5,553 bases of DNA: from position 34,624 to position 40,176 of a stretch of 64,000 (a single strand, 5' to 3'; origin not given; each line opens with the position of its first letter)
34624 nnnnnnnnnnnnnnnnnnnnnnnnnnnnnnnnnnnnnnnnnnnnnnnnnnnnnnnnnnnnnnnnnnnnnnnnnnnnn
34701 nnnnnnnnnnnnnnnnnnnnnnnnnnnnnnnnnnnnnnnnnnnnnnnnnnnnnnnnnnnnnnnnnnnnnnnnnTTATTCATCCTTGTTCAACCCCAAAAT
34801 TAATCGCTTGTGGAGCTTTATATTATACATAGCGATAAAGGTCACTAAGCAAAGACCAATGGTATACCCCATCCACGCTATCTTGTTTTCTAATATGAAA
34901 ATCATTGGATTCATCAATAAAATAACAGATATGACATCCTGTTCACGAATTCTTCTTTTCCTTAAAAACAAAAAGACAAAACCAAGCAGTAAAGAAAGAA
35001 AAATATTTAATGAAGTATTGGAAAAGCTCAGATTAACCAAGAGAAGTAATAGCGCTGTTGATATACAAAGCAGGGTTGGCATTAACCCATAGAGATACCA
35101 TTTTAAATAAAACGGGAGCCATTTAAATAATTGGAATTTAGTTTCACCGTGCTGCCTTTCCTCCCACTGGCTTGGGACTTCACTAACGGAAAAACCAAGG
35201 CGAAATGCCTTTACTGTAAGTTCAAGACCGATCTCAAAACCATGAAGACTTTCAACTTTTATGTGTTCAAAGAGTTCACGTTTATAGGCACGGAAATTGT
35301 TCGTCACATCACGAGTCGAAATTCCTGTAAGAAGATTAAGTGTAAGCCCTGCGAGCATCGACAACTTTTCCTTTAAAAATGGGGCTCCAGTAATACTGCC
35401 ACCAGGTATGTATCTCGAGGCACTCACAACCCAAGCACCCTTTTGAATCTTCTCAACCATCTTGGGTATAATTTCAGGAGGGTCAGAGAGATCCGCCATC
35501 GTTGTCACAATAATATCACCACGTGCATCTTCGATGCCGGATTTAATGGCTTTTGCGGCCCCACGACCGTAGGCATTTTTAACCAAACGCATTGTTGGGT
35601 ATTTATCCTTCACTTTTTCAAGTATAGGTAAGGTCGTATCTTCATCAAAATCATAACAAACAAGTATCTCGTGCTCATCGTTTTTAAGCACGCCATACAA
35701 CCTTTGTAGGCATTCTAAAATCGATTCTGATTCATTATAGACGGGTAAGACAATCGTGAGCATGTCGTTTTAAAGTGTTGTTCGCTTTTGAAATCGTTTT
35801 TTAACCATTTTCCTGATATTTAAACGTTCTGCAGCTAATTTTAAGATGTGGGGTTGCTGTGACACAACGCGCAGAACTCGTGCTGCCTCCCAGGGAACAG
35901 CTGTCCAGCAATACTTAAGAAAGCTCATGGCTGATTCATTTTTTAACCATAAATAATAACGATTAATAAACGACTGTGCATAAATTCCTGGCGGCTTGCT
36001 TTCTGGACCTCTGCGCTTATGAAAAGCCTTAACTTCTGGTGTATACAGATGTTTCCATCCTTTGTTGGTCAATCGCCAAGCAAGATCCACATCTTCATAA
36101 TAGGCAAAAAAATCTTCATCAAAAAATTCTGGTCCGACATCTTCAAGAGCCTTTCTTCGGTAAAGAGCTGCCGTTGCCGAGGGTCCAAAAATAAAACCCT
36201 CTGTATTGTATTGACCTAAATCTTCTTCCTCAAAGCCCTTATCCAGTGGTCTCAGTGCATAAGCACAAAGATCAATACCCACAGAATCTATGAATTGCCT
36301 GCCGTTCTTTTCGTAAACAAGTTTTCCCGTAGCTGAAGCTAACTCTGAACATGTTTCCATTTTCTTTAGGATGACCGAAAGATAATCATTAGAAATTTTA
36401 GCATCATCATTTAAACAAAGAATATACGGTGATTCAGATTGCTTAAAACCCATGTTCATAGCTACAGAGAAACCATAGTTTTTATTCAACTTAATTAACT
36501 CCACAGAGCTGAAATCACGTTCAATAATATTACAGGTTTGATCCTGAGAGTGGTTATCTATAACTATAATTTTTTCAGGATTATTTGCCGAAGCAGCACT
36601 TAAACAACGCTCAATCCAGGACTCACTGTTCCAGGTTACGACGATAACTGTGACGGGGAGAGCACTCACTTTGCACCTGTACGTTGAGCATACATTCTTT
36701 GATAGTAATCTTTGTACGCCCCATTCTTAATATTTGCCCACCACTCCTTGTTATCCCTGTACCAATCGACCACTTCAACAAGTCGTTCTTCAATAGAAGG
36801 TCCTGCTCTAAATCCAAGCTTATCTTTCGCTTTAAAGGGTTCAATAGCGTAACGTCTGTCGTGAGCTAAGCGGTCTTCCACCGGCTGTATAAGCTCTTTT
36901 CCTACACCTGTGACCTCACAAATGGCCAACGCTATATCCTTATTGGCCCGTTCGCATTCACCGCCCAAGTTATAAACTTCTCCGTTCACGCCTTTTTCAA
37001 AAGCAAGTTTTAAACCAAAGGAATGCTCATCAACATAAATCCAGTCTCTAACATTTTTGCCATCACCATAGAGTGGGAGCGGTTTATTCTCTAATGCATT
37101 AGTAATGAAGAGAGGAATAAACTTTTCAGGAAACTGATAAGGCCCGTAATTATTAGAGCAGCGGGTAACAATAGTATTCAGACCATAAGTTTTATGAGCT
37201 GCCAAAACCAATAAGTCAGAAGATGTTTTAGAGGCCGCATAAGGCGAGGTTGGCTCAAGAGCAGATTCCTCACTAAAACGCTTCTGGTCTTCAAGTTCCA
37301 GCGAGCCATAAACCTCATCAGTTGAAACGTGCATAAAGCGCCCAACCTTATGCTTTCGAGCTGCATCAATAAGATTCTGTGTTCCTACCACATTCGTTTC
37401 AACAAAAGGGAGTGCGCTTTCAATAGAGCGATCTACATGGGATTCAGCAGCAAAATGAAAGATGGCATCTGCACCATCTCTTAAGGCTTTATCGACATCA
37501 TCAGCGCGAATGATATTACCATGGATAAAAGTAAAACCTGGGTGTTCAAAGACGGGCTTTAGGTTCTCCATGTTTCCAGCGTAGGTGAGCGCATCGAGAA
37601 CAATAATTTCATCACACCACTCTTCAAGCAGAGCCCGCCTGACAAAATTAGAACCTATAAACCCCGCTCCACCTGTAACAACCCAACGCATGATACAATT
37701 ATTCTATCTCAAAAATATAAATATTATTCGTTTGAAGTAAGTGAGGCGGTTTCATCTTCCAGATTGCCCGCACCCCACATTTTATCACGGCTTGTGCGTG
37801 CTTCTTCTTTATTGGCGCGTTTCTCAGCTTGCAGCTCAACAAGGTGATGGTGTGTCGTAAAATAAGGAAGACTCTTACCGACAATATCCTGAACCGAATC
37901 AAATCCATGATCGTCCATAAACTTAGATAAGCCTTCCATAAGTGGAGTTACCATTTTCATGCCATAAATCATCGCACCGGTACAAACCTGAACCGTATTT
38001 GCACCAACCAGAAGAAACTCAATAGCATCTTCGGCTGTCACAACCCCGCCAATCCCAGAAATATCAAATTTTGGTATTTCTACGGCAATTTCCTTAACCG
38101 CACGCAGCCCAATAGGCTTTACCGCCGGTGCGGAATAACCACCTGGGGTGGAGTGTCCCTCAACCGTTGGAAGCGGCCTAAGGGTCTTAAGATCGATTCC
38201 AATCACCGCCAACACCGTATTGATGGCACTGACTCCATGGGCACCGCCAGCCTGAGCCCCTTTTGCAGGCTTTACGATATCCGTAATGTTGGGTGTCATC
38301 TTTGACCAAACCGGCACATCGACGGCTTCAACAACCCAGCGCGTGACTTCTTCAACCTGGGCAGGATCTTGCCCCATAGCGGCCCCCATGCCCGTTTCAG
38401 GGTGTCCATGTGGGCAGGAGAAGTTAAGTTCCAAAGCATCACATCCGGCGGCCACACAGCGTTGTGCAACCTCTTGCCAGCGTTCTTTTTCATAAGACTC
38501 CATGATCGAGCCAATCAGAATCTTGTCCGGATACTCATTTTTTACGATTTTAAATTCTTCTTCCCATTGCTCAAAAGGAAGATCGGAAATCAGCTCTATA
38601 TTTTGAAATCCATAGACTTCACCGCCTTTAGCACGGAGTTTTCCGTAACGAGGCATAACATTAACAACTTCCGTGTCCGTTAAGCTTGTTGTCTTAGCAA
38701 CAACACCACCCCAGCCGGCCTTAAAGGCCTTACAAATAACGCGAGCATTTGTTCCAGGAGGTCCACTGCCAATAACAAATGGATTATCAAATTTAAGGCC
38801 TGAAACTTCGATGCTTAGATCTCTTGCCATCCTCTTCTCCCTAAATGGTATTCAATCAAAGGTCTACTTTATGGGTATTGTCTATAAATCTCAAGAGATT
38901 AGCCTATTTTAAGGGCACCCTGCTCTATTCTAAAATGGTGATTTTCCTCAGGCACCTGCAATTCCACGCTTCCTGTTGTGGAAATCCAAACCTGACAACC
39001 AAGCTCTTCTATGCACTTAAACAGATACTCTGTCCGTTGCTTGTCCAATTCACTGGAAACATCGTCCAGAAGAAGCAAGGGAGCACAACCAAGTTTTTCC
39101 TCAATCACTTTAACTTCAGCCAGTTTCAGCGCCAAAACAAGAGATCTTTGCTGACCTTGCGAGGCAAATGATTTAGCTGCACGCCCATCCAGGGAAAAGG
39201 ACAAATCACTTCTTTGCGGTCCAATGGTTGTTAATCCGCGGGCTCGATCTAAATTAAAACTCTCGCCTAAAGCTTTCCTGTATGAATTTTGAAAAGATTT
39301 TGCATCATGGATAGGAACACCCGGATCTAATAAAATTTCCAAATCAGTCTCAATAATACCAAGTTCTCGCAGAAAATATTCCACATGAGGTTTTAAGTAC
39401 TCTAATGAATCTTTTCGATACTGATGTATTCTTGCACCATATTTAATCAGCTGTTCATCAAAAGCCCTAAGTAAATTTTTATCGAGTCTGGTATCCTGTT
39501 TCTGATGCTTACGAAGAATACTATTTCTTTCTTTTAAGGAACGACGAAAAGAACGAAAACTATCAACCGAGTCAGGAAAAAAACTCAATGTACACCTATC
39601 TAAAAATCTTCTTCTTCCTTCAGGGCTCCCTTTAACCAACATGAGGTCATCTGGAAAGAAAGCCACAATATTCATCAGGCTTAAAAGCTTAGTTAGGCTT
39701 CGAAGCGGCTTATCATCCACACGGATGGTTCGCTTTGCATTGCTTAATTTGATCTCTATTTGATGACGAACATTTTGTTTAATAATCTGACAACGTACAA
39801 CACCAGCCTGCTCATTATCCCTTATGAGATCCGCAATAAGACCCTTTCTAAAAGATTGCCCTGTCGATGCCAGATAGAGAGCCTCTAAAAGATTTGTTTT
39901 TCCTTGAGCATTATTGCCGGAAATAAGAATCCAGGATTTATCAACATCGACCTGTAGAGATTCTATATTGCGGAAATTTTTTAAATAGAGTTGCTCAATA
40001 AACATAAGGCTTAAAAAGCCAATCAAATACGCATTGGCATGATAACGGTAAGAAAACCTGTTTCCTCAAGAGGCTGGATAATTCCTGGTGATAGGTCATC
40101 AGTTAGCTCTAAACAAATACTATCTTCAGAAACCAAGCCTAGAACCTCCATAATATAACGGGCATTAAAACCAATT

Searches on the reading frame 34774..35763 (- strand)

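Call 33: search_protein_families(library=pfam, proteins=[window:34774-35763:-])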
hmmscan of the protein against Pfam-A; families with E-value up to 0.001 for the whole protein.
window:34774-35763:- (329 aa): 2 families
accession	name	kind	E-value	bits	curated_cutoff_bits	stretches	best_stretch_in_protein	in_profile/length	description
PF00535.33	Glycos_transf_2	-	2.8e-24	86.4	23.3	1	3-168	1-167/168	Glycosyl transferase family 2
PF13641.12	Glyco_tranf_2_3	-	2.7e-06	28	27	1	2-105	3-110/230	Glycosyltransferase like family 2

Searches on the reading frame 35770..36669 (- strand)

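Call 33: search_protein_families(library=pfam, proteins=[window:35770-36669:-])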
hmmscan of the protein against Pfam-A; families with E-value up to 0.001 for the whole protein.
window:35770-36669:- (299 aa): 4 families
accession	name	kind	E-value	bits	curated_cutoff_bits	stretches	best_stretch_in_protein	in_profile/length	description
PF00535.33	Glycos_transf_2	-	1.3e-21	77.6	23.3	1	7-178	1-167/168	Glycosyl transferase family 2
PF13641.12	Glyco_tranf_2_3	-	9e-15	55.7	27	1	6-215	3-209/230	Glycosyltransferase like family 2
PF10111.15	Glyco_tranf_2_2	-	8.8e-11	42.2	27.3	1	8-203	3-202/276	Glycosyltransferase like family 2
PF13632.12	Glyco_trans_2_3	-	2e-08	34.7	27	1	82-244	1-142/198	Glycosyl transferase family group 2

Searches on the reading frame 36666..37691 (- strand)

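Call 5: search_protein_families(library=pfam, proteins=[window:36666-37691:-])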
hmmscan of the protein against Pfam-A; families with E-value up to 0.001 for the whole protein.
window:36666-37691:- (341 aa): 8 families
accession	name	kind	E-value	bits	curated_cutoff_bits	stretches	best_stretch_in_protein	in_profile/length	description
PF16363.11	GDP_Man_Dehyd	-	6.3e-69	233.4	27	1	5-303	2-328/332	GDP-mannose 4,6 dehydratase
PF01370.27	Epimerase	-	4.7e-66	223.1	20.9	1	4-243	2-240/240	NAD dependent epimerase/dehydratase family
PF01073.25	3Beta_HSD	-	2.8e-25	89.3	22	1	4-222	1-220/280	3-beta hydroxysteroid dehydrogenase/isomerase family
PF02719.21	Polysacc_synt_2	-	5.3e-20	72.2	20.2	1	4-264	2-250/293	Polysaccharide biosynthesis protein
PF07993.18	NAD_binding_4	-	2.3e-14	53.6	20.1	1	69-180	84-206/258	Male sterility protein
PF04321.23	RmlD_sub_bind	-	4e-13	49.5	27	1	1-272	1-242/287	RmlD substrate binding domain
PF13460.12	NAD_binding_10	-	6.8e-09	36.3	27.2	1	7-157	1-126/184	NAD(P)H-binding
PF05368.20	NmrA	-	0.0007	19.7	27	0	4-122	6-105/298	NmrA-like family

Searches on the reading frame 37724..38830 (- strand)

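Call 5: search_protein_families(library=pfam, proteins=[window:37724-38830:-])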
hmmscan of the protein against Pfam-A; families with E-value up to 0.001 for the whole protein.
window:37724-38830:- (368 aa): 2 families
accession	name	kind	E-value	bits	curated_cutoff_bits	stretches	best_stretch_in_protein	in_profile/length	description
PF01180.27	DHO_dh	-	5.6e-35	121.4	27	1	5-305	2-291/291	Dihydroorotate dehydrogenase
PF01207.24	Dus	-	2.2e-07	30.7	20.4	1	116-193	66-148/311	Dihydrouridine synthase (Dus)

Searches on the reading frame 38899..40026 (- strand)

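Call 5: search_protein_families(library=pfam, proteins=[window:38899-40026:-])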
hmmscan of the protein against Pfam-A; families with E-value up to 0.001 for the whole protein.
window:38899-40026:- (375 aa): 5 families
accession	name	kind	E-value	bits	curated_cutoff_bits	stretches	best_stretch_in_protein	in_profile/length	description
PF02463.25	SMC_N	-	3.6e-20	72.8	40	1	9-360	1-206/220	RecF/RecN/SMC N terminal domain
PF13175.12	AAA_15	-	1.7e-12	48.1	32.1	1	8-205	1-138/374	AAA ATPase domain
PF13476.12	AAA_23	-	1.2e-10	42.8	27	1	12-109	1-98/201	AAA domain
PF11398.14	DUF2813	-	2.1e-05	24.5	21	1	8-53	1-45/372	Protein of unknown function (DUF2813)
PF13304.12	AAA_21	-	8.1e-05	23.3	27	0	37-351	6-297/304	AAA domain, putative AbiEii toxin, Type IV TA system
